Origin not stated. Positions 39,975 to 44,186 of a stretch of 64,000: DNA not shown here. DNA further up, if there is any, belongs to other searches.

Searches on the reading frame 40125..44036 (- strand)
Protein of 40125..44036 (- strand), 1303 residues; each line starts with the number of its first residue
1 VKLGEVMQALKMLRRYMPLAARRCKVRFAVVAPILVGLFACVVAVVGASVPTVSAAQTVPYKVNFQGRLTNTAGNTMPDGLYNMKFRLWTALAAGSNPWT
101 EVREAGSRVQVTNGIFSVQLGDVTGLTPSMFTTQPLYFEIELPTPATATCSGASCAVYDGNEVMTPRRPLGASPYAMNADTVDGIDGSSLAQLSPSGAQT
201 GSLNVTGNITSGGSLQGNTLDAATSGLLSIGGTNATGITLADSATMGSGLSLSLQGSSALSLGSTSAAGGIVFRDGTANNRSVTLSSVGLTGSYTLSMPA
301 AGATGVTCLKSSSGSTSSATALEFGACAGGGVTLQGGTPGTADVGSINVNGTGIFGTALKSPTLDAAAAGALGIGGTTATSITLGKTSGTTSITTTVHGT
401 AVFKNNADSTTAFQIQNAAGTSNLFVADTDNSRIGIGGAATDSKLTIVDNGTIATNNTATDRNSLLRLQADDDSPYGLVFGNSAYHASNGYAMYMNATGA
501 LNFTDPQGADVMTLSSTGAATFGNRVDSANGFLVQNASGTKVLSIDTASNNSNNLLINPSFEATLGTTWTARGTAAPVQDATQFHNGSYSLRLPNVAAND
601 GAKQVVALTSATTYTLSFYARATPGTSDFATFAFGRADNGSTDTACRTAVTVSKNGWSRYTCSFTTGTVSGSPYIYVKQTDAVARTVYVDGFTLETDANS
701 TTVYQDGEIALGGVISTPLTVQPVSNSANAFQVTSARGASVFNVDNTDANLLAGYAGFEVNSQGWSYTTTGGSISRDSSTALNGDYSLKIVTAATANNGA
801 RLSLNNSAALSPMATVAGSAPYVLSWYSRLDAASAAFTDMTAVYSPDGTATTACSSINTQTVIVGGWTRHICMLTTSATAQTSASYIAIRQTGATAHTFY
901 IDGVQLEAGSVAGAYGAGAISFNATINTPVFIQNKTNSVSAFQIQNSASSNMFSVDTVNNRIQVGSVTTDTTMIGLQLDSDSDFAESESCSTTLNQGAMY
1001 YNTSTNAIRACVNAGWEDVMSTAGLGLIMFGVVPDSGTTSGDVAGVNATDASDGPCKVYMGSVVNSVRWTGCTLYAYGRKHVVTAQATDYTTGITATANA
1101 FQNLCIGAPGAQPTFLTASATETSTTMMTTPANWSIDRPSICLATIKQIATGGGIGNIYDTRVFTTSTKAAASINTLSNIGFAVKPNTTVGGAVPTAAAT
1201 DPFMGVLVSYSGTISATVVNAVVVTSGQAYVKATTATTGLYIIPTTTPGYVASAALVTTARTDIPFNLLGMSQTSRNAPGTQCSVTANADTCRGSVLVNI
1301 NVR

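Call 16: search_protein_families(library=pfam, proteins=[window:40125-44036:-], max_evalue=0.001)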
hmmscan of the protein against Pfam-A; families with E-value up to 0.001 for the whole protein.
window:40125-44036:- (1303 aa): 1 family
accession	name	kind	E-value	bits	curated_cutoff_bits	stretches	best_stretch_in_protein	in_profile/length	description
PF02018.23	CBM_4_9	-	2.8e-16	60.5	25.9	1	553-677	1-129/136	Carbohydrate binding domain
